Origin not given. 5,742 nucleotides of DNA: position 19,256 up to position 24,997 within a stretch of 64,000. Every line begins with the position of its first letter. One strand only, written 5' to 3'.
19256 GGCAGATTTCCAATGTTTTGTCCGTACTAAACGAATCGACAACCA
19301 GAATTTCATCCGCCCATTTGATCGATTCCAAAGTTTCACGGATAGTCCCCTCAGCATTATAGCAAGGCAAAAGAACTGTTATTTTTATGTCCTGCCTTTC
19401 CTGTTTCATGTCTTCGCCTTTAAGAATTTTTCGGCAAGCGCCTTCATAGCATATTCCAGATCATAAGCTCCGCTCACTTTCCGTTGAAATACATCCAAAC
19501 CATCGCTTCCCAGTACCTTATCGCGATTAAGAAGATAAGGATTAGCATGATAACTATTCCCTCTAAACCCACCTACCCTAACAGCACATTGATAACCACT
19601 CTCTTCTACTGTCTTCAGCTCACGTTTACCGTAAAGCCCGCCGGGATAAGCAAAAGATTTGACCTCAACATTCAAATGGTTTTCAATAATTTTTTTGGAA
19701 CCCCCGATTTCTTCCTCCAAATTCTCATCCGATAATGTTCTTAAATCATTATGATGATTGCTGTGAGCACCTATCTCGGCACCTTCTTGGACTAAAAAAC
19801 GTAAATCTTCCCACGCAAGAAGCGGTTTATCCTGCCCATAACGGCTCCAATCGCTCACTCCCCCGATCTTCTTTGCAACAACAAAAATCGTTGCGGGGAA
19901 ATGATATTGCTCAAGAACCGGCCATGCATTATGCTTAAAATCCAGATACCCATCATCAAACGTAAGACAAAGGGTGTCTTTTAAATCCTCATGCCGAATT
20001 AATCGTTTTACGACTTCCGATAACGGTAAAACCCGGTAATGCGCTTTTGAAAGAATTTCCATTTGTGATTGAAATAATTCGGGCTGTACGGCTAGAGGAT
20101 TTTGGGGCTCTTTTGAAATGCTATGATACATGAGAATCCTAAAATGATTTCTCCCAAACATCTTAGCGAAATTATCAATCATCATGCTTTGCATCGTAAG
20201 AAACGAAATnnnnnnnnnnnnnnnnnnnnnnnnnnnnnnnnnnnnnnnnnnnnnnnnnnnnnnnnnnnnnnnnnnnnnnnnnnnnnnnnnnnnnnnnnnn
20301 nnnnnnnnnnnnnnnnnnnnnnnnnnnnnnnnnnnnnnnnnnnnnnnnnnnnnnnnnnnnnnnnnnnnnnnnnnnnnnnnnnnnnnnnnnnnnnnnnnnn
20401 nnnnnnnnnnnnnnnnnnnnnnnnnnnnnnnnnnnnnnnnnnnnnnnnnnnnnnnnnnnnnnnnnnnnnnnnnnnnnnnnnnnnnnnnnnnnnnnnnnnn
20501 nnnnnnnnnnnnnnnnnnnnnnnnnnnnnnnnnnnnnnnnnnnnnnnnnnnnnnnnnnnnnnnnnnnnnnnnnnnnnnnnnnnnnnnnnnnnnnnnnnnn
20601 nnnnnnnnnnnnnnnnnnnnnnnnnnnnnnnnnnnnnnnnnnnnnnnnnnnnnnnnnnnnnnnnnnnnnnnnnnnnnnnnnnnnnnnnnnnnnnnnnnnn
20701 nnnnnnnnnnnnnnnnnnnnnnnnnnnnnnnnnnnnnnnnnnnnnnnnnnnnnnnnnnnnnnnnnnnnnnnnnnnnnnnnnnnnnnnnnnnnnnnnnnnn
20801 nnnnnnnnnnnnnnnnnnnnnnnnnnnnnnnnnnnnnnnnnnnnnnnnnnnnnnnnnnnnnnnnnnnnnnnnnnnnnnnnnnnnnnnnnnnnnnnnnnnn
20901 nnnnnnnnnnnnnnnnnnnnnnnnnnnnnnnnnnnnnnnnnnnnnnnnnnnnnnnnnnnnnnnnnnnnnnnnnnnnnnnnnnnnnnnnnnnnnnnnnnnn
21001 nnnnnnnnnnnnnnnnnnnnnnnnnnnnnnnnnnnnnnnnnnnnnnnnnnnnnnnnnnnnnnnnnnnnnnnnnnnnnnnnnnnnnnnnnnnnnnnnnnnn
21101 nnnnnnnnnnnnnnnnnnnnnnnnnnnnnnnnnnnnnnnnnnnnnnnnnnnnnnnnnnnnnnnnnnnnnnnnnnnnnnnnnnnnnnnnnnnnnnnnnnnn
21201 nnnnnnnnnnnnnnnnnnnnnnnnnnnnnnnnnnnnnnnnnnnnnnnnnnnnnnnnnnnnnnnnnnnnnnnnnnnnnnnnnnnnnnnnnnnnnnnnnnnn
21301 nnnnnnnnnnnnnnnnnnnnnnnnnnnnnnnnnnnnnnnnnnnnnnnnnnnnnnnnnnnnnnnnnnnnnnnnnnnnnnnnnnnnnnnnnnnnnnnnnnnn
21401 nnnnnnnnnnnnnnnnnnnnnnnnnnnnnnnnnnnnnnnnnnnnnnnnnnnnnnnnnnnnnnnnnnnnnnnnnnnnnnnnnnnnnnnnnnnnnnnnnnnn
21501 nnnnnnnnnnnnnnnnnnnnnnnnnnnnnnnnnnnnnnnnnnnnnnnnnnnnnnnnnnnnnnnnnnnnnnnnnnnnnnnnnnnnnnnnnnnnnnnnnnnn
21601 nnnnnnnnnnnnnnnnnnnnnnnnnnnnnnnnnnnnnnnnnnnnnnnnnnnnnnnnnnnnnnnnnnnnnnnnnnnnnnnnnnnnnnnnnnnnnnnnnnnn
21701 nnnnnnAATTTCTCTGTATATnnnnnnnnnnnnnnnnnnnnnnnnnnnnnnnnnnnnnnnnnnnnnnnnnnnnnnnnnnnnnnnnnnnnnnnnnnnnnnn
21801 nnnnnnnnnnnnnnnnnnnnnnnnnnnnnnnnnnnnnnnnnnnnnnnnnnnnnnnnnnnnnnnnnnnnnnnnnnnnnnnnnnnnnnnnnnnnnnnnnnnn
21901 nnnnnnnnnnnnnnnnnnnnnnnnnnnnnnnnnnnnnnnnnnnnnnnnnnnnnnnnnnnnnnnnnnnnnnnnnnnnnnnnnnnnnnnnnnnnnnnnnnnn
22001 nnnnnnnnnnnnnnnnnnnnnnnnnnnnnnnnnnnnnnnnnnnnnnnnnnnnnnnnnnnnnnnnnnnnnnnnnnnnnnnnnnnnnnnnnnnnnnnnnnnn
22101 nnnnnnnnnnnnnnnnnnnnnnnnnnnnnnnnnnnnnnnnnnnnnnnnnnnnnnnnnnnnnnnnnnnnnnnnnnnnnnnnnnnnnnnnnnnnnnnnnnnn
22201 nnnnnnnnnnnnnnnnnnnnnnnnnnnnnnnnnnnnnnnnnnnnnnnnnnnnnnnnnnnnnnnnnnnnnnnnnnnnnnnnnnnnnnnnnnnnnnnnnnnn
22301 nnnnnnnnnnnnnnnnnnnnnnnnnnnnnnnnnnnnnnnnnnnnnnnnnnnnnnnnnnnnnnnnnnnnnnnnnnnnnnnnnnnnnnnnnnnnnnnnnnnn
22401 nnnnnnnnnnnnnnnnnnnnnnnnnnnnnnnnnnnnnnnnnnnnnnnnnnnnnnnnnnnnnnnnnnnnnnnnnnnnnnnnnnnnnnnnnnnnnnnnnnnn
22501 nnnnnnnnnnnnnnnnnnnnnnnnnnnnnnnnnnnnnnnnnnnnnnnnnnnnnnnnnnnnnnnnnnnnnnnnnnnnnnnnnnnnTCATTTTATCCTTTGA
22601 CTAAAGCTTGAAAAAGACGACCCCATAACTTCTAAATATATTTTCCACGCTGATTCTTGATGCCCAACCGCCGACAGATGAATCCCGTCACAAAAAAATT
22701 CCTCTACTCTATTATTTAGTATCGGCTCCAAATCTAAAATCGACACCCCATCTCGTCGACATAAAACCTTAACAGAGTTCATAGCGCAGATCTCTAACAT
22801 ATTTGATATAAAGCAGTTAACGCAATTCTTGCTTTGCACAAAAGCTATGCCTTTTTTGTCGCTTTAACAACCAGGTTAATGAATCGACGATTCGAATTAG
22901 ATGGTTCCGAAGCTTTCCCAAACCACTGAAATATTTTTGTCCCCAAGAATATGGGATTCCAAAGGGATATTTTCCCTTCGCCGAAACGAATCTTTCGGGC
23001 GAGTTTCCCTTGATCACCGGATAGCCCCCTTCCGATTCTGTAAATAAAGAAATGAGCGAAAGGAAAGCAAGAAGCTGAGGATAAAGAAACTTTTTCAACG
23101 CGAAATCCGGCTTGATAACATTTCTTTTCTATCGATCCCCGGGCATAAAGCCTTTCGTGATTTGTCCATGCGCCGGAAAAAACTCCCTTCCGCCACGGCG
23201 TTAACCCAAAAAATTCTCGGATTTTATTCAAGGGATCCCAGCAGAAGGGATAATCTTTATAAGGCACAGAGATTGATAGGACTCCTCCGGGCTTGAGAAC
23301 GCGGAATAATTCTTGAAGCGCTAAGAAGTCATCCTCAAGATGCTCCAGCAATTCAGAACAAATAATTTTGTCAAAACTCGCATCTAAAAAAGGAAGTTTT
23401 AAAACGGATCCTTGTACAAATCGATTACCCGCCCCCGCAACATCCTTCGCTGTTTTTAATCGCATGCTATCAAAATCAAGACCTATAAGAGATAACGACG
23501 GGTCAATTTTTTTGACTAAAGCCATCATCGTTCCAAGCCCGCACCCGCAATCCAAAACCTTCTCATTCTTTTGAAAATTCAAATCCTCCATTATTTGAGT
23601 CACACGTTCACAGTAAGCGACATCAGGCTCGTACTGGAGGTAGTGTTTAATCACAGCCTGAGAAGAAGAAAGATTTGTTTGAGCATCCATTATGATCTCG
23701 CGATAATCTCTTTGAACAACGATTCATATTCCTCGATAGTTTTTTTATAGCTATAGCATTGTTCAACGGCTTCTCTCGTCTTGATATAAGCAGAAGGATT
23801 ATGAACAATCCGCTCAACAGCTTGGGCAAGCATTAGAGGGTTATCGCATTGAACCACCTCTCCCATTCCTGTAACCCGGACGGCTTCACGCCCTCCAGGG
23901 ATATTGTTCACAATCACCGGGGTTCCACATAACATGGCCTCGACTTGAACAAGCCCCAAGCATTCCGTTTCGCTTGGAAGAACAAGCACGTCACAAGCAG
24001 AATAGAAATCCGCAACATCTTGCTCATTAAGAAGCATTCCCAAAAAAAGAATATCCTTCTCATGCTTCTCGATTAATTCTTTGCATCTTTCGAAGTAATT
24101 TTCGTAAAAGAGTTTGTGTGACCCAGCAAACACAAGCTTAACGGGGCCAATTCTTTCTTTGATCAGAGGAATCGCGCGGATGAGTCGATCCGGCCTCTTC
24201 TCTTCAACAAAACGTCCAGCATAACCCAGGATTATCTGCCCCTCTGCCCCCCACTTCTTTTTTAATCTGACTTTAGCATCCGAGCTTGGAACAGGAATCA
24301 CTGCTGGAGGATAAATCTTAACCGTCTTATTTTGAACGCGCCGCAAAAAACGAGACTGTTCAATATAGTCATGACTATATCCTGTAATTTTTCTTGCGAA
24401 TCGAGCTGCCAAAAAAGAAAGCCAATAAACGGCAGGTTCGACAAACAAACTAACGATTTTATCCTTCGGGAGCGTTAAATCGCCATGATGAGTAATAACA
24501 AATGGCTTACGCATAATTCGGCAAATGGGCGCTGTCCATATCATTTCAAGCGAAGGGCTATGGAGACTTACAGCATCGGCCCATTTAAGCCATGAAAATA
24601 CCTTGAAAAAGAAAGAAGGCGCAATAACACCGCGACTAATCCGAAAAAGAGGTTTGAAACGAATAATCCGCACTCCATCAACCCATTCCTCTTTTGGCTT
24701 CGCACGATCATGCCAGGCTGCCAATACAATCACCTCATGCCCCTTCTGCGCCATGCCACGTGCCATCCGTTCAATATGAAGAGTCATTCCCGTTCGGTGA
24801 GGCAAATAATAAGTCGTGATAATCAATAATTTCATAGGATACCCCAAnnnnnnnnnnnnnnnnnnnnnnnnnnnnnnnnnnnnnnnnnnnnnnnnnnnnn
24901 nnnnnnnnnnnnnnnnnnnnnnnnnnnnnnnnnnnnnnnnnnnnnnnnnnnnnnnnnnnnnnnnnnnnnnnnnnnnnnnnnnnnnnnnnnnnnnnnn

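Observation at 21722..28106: UbiA-family polyprenyl-phosphate phosphoribosyltransferase adjacent to two GT-C transferases suggests a lipid-linked pentofuranose (DPA/DPR-like) donor pathway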

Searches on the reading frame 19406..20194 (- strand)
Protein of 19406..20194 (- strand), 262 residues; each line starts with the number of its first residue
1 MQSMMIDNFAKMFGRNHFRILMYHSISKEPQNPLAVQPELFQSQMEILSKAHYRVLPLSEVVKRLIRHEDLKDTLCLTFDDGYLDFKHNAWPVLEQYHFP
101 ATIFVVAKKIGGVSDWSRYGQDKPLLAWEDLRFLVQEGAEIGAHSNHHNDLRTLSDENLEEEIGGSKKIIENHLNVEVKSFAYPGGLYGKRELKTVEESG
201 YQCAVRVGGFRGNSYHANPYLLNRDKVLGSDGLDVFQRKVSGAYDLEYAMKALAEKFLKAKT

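Call 4: search_protein_families(library=pfam, proteins=[window:19406-20194:-], max_evalue=0.01)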
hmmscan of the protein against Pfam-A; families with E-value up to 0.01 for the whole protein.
window:19406-20194:- (262 aa): 3 families
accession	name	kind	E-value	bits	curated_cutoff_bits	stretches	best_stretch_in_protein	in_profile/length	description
PF01522.26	Polysacc_deac_1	-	2.5e-26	92.5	23.1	1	72-203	6-123/124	Polysaccharide deacetylase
PF03065.20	Glyco_hydro_57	-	0.00022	21.1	21.2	0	140-206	104-171/291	Glycosyl hydrolase family 57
PF10096.14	DUF2334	-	0.0063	16.6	26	1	87-212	18-151/203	Uncharacterized protein conserved in bacteria (DUF2334)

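Call 5: search_protein_families(library=ncbifam, proteins=[window:19406-20194:-], max_evalue=0.01)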
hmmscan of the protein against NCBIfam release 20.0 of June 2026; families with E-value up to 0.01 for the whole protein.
window:19406-20194:- (262 aa): 12 families
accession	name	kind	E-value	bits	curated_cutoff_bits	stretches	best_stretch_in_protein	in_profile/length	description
TIGR03938.2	deacetyl_PgaB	equivalog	1.1e-17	63.6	321.9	1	16-148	1-146/621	poly-beta-1,6-N-acetyl-D-glucosamine N-deacetylase PgaB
TIGR02764.1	spore_ybaN_pdaB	equivalog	1e-14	54.8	237.4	1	73-203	6-123/191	polysaccharide deacetylase family sporulation protein PdaB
TIGR03933.1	PIA_icaB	equivalog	1.5e-13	50.8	248.35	1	8-204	7-207/245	intercellular adhesin biosynthesis polysaccharide N-deacetylase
TIGR02884.1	spore_pdaA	equivalog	2.1e-10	40.7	298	1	72-202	36-154/224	delta-lactam-biosynthetic de-N-acetylase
NF011177.0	PRK14582.1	equivalog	9.8e-10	37.3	923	1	12-145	43-185/671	poly-beta-1,6-N-acetyl-D-glucosamine N-deacetylase PgaB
TIGR02873.1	spore_ylxY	hypoth_equivalog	2.7e-09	36.7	391.5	1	132-200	131-199/268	probable sporulation protein, polysaccharide deacetylase family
NF011176.0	PRK14581.1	equivalog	5.2e-07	28.2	1091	1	12-145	43-185/673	poly-beta-1,6-N-acetyl-D-glucosamine N-deacetylase PgaB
TIGR04243.1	nodulat_NodB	equivalog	1.1e-06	28.3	240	1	75-202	4-119/197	chitooligosaccharide deacetylase NodB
NF050820.1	PolSacchBiosHfsH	equivalog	6.8e-05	22.6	400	1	53-186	16-141/249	oligosaccharide deacetylase HfsH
NF045821.1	PgAcgDacpgdA1_Bac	equivalog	8.1e-05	21.6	400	1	74-194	89-196/282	peptidoglycan-N-acetylglucosamine deacetylase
NF045820.1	PgAcgDacpgdA_Strep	equivalog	0.00021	20.2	800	1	67-180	262-362/463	peptidoglycan-N-acetylglucosamine deacetylase PgdA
TIGR03006.1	pepcterm_polyde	equivalog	0.00083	18.6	276.2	1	132-184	67-119/272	XrtA system polysaccharide deacetylase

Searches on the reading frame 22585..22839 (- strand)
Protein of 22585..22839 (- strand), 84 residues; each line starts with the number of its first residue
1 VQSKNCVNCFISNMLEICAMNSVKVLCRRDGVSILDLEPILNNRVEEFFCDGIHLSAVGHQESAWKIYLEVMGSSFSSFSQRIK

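Call 4: search_protein_families(library=pfam, proteins=[window:22585-22839:-], max_evalue=0.01)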
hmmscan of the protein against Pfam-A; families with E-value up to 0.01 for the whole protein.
window:22585-22839:- (84 aa): 0 families

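Call 5: search_protein_families(library=ncbifam, proteins=[window:22585-22839:-], max_evalue=0.01)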
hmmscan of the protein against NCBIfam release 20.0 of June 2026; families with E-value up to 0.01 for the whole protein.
window:22585-22839:- (84 aa): 0 families

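Call 83: search_protein_families(library=pfam, proteins=[window:22585-22839:-], max_evalue=5)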
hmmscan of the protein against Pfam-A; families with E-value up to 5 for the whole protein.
window:22585-22839:- (84 aa): 2 families
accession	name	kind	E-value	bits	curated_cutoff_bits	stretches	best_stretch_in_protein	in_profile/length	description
PF13472.12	Lipase_GDSL_2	-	0.046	14.6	32.9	1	23-61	135-177/178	GDSL-like Lipase/Acylhydrolase family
PF09788.14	Tmemb_55A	-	0.049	13.2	30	1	3-47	98-142/248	Transmembrane protein 55A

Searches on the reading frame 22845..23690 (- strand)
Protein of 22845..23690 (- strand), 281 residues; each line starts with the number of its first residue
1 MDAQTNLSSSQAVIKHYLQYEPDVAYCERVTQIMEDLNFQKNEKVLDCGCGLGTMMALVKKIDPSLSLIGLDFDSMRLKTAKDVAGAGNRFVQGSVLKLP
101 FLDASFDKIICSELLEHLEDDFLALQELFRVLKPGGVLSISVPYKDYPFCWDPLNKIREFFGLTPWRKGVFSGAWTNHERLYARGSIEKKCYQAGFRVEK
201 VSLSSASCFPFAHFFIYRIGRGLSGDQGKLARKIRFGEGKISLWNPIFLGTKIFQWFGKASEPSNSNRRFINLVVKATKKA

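Call 4: search_protein_families(library=pfam, proteins=[window:22845-23690:-], max_evalue=0.01)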
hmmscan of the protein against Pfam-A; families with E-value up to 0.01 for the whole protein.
window:22845-23690:- (281 aa): 11 families
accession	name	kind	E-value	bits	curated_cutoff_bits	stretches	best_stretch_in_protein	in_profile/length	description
PF08241.18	Methyltransf_11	-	5.1e-20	72.4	21.2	1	46-139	1-94/95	Methyltransferase domain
PF13649.12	Methyltransf_25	-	4.9e-18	66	27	1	45-136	1-97/97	Methyltransferase domain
PF13847.12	Methyltransf_31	-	2e-17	63.7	27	1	40-144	2-113/145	Methyltransferase domain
PF01209.24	Ubie_methyltran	-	3e-13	50.1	20.1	1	33-139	39-150/233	ubiE/COQ5 methyltransferase family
PF13489.12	Methyltransf_23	-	7.1e-13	49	27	1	26-200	9-163/164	Methyltransferase domain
PF08242.18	Methyltransf_12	-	2.1e-12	48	30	1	46-138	1-98/98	Methyltransferase domain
PF02353.26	CMAS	-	1.3e-06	28.4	27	1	25-140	46-164/273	Mycolic acid cyclopropane synthetase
PF03141.22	Methyltransf_29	-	7.2e-06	25.3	23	1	25-143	100-220/506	Putative S-adenosyl-L-methionine-dependent methyltransferase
PF05175.20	MTS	-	1.5e-05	25.1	23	1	34-111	24-104/170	Methyltransferase small domain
PF05148.21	Methyltransf_8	-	0.0015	18.8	27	1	30-140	60-156/219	Hypothetical methyltransferase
PF06325.19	PrmA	-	0.0035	17.3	22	1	35-141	156-259/296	Ribosomal protein L11 methyltransferase (PrmA)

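Call 5: search_protein_families(library=ncbifam, proteins=[window:22845-23690:-], max_evalue=0.01)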
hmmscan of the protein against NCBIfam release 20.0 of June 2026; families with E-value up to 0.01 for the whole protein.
window:22845-23690:- (281 aa): 46 families (the best 25 are shown)
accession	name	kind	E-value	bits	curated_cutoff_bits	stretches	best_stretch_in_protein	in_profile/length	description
NF045667.1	MTase_DVU1556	equivalog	2.6e-19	69.6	155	1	32-199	13-163/213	DVU_1556 family methyltransferase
TIGR02072.1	BioC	equivalog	9e-15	55.1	184.95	1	27-143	20-135/244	malonyl-ACP O-methyltransferase BioC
TIGR01934.1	MenG_MenH_UbiE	subfamily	9.9e-15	54.4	158.35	1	32-140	30-141/223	ubiquinone/menaquinone biosynthesis methyltransferase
NF001244.0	PRK00216.1-5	equivalog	6.9e-14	51.7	216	1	33-140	40-153/236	bifunctional demethylmenaquinone methyltransferase/2-methoxy-6-polyprenyl-1,4-benzoquinol methylase UbiE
NF001243.0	PRK00216.1-4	equivalog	5.2e-13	48.9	235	1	31-138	37-149/237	demethylmenaquinone methyltransferase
TIGR02752.1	MenG_heptapren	equivalog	2.4e-12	46.9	419.85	1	31-138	35-147/231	demethylmenaquinone methyltransferase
NF040539.1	AST_met_ArsM_2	exception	2e-11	44.2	240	1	31-138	46-161/262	putative arsinothricin biosynthesis methyltransferase ArsM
NF041537.1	ArsM_AhpD_UU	exception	3e-11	42.7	510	1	40-140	75-180/345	arsenite methyltransferase/AhpD domain selenoprotein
NF008823.0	PRK11873.1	subfamily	5.9e-11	42.4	263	1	38-141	74-182/272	arsenite methyltransferase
NF001241.0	PRK00216.1-2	equivalog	6.8e-11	42.2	327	1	32-141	42-148/231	demethylmenaquinone methyltransferase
NF007610.0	PRK10258.1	equivalog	7e-11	41.9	342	1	32-141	33-139/251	malonyl-ACP O-methyltransferase BioC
NF041536.1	ArsM_DUF2284_UU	exception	1.3e-10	40.3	575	1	39-140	74-180/459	arsenite methyltransferase/DUF2284 domain selenoprotein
NF045823.1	PthPhpthDimycoMt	equivalog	2.3e-10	40.1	300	1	42-139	67-165/256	phthiotriol/phenolphthiotriol dimycocerosates methyltransferase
NF045825.1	FAmtase_mtf2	equivalog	8.1e-10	38.3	400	1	42-138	59-156/248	fatty-acid O-methyltransferase Mtf2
NF043040.1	corrin_prot_MT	hypoth_equivalog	5.4e-09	35.8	180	1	32-140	33-147/216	corrinoid protein-associated methyltransferase CpaM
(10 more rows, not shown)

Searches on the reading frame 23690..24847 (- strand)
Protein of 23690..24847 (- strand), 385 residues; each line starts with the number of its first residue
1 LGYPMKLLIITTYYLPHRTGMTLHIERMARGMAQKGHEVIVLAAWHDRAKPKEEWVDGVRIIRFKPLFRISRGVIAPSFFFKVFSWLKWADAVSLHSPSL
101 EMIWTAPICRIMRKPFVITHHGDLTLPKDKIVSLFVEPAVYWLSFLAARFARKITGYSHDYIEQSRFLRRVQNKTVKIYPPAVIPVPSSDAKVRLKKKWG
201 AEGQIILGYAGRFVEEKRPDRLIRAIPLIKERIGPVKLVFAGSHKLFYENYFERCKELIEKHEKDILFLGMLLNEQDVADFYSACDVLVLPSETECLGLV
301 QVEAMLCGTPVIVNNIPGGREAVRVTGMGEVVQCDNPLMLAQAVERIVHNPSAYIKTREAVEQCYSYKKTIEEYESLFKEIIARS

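Call 4: search_protein_families(library=pfam, proteins=[window:23690-24847:-], max_evalue=0.01)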
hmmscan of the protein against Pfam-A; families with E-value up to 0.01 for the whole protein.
window:23690-24847:- (385 aa): 5 families
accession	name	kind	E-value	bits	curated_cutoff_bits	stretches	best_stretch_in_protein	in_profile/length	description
PF00534.26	Glycos_transf_1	-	1.3e-32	113.1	26.4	1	196-359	6-163/172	Glycosyl transferases group 1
PF13692.12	Glyco_trans_1_4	-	4.9e-27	95.4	27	1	206-350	3-142/142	Glycosyl transferases group 1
PF13439.12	Glyco_transf_4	-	3.7e-15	56.8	28.5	1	20-182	3-165/170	Glycosyltransferase Family 4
PF13579.12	Glyco_trans_4_4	-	6.7e-12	46.5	29.7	1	19-176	1-152/158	Glycosyl transferase 4-like domain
PF20706.3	GT4-conflict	-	6.6e-11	42.3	26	1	173-324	167-321/385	Family 4 Glycosyltransferase in conflict systems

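Call 5: search_protein_families(library=ncbifam, proteins=[window:23690-24847:-], max_evalue=0.01)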
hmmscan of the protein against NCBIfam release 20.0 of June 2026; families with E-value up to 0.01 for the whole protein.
window:23690-24847:- (385 aa): 45 families (the best 25 are shown)
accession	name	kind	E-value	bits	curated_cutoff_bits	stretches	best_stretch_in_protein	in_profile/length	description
TIGR04047.1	MSMEG_0565_glyc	hypoth_equivalog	1.4e-18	67.2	259.85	1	189-370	178-363/373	MSMEG_0565 family glycosyltransferase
NF041876.1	EPS_EpsE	equivalog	3.6e-18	66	400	1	199-360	209-371/389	exopolysaccharide biosynthesis GT4 family glycosyltransferase EpsE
TIGR03088.1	stp2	hypoth_equivalog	6.6e-18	64.9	409.05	1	195-381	185-373/374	TIGR03088 family PEP-CTERM/XrtA system glycosyltransferase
TIGR03449.1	mycothiol_MshA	equivalog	6.8e-18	64.7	462.5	1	202-382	218-404/406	D-inositol-3-phosphate glycosyltransferase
TIGR03999.1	thiol_BshA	equivalog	2.2e-17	63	273.7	1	194-382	188-374/375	N-acetyl-alpha-D-glucosaminyl L-malate synthase BshA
TIGR04063.1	stp3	hypoth_equivalog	6.4e-17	61.5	442.05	1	189-382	198-396/397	TIGR04063 family PEP-CTERM/XrtA system glycosyltransferase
TIGR02149.1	glgA_Coryne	subfamily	2.9e-15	56.3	302.4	1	190-380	189-389/391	glycogen synthase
NF053787.1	GlcN_PG_synth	equivalog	3.3e-15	55.8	480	1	202-381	195-359/361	N-acetylglucosaminyl phosphatidylglycerol synthase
TIGR04157.1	glyco_rSAM_CFB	subfamily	3.7e-14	52.5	400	1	189-324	211-340/406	TIGR04157 family glycosyltransferase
TIGR02095.1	glgA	subfamily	6.5e-13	48.2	328.45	1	192-380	279-476/477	glycogen/starch synthase, ADP-glucose type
NF041010.1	glycosy_Agl16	equivalog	7.1e-13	48.1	575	1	5-349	1-317/352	glycosylation protein Agl16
NF046085.1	XrtY_assoc_Gly1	equivalog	9.2e-13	47.8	400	1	51-382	57-385/387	XrtY-associated glycosyltransferase XYAG1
NF038229.1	Glyco4_Geo_Pelo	equivalog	1.2e-12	47.6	400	1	219-382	176-337/338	GPMC system family 4 glycosyltransferase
NF038011.1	PelF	equivalog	8.2e-12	44.9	100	1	195-378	297-489/489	GT4 family glycosyltransferase PelF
NF038255.1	exopoly_VpsD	equivalog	1.2e-11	44.1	300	1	214-382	213-380/381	VpsD family glycosyltransferase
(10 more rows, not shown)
